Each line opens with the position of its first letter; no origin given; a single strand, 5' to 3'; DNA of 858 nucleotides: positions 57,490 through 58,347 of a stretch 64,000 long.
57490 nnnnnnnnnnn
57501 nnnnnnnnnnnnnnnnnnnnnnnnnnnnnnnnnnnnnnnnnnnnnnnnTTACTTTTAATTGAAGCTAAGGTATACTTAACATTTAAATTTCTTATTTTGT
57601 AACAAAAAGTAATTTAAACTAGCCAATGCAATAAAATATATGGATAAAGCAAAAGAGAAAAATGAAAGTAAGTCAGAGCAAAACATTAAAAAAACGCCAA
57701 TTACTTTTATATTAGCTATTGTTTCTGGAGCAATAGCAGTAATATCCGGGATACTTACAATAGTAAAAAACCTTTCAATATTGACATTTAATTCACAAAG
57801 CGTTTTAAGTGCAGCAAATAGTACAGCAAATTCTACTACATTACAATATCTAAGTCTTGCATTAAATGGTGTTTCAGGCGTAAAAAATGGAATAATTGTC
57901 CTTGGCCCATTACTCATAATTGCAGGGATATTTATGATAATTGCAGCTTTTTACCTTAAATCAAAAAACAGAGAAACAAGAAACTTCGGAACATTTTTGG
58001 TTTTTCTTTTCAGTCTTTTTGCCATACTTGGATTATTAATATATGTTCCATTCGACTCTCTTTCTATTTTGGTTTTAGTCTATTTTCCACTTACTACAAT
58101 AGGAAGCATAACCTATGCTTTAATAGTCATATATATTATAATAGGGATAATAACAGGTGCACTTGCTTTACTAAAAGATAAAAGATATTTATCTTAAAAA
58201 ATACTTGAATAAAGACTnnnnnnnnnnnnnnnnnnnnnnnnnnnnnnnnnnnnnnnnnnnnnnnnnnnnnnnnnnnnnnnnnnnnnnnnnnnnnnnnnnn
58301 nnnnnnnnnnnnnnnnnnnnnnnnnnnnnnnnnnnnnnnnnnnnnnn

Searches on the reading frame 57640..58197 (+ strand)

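Call 58: search_protein_families(library=pfam, proteins=[window:57640-58197:+], max_evalue=0.01)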
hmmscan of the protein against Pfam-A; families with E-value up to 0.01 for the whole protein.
window:57640-58197:+ (185 aa): 2 families
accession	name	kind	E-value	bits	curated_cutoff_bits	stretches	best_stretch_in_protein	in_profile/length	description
PF03729.18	DUF308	-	0.0017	19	25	0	85-130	25-70/73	Short repeat of unknown function (DUF308)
PF23636.1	DUF7144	-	0.0036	17.8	27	0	87-148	44-104/115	Domain of unknown function (DUF7144)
